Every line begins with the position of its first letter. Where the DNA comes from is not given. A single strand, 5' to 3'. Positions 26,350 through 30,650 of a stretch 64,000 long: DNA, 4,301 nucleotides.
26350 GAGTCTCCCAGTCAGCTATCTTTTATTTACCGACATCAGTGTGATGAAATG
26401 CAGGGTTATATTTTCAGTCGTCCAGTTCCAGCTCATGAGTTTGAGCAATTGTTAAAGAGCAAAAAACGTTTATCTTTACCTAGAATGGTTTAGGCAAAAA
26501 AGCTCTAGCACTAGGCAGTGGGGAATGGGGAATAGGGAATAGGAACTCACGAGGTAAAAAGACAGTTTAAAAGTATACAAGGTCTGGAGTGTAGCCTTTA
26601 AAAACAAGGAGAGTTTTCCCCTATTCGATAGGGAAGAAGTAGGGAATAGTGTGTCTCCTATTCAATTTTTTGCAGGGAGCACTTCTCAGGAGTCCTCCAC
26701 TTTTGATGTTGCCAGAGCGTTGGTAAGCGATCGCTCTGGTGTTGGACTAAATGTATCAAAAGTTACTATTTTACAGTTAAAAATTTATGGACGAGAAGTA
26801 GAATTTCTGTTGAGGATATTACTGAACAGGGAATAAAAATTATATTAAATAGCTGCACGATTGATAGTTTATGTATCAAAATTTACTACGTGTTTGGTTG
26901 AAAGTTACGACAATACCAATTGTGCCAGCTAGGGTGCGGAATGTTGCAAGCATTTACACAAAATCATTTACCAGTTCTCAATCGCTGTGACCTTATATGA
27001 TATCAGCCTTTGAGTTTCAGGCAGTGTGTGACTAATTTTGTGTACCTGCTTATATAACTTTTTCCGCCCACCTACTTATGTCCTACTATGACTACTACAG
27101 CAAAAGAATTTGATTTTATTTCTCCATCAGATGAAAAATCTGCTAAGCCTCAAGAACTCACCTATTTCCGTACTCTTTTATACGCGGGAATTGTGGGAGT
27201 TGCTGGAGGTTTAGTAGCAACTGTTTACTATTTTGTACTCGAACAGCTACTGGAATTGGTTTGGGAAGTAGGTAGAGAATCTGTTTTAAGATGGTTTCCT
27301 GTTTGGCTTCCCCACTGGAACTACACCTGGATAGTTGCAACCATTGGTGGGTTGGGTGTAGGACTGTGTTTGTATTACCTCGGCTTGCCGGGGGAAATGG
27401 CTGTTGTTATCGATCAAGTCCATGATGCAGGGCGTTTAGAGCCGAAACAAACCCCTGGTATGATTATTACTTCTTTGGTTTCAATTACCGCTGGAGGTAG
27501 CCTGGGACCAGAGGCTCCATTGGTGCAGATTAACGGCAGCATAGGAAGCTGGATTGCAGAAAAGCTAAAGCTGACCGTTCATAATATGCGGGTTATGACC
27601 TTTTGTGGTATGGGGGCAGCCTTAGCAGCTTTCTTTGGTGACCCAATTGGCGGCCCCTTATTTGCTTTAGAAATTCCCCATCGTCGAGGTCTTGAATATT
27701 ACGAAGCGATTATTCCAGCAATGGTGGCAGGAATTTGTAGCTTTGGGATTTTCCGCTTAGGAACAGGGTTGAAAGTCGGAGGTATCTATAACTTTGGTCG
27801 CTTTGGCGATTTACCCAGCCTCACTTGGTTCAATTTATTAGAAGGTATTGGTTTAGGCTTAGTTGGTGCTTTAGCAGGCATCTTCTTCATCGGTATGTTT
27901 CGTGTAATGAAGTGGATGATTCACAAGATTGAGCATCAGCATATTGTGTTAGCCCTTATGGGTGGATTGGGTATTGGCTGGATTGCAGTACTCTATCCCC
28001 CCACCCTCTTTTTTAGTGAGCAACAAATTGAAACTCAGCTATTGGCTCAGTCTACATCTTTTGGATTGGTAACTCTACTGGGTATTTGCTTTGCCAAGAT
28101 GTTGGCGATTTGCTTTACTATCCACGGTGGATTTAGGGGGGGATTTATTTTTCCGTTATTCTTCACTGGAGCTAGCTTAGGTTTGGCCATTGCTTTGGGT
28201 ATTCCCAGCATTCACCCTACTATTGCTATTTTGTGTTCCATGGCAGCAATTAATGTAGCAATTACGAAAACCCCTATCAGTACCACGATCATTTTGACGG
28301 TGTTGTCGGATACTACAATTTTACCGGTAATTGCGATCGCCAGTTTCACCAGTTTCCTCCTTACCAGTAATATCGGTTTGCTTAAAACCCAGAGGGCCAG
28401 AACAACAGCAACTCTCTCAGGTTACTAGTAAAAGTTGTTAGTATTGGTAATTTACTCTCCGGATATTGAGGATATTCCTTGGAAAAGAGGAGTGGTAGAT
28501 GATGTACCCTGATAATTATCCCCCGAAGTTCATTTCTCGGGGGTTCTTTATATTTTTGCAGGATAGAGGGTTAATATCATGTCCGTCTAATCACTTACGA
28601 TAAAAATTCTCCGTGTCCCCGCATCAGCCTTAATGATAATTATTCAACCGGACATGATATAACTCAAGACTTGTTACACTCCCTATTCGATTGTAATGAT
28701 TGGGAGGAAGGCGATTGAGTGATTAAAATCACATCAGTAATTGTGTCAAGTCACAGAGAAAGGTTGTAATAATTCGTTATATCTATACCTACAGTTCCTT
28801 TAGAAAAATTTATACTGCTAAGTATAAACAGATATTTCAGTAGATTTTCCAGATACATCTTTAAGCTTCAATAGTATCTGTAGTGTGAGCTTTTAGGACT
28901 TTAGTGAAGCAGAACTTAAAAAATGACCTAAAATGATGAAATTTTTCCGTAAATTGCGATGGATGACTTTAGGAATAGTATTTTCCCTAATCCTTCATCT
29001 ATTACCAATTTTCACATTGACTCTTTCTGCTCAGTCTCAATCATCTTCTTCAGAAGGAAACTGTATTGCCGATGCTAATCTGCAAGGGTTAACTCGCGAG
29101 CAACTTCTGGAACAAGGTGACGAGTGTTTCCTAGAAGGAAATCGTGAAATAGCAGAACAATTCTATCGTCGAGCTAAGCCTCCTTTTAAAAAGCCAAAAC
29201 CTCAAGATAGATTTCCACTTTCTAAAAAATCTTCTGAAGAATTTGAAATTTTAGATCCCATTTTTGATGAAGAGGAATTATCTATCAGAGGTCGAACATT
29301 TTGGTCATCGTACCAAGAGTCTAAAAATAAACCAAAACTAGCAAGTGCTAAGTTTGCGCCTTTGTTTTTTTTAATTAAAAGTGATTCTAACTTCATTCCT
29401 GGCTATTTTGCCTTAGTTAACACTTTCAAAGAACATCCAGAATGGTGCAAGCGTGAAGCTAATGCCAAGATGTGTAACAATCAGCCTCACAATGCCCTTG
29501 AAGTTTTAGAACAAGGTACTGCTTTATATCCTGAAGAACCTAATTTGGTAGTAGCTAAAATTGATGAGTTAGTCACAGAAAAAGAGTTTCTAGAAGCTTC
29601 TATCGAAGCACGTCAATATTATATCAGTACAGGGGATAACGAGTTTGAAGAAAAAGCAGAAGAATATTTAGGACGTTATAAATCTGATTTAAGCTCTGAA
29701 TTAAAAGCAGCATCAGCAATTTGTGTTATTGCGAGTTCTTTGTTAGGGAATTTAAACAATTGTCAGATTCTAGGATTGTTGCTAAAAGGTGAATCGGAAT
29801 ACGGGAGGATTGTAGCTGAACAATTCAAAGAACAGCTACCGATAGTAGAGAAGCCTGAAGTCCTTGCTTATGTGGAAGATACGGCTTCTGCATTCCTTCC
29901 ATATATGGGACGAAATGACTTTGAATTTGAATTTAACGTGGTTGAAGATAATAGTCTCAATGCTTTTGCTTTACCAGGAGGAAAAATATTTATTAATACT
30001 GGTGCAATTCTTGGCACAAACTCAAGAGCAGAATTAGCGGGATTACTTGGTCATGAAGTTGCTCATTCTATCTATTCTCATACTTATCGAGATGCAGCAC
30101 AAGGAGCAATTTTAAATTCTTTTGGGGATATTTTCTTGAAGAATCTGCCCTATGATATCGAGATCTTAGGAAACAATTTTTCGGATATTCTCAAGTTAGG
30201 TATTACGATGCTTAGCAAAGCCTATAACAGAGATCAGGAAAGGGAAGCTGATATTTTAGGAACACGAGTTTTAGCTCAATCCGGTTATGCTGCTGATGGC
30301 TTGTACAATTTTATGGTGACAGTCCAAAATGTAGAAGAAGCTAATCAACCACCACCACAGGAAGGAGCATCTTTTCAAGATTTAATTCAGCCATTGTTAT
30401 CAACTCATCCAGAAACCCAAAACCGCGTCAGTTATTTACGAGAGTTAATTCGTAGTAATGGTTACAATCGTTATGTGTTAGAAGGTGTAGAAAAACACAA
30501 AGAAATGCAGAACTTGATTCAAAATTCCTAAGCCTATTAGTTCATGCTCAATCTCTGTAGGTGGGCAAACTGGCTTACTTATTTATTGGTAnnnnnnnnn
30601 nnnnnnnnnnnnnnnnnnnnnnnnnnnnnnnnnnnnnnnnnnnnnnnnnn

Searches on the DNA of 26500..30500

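Call 79: search_rna_families(source=window, start=26500, end=30500, threshold=evalue, max_evalue=1)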
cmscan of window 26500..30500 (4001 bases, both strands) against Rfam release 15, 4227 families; matches with E-value up to 1: 1.
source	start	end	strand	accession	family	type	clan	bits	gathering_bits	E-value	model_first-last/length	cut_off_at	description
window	28493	28551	+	RF02399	NsiR1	Gene; sRNA;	-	39.3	39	2e-05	1-60/60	no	Nitrogen stress-induced RNA 1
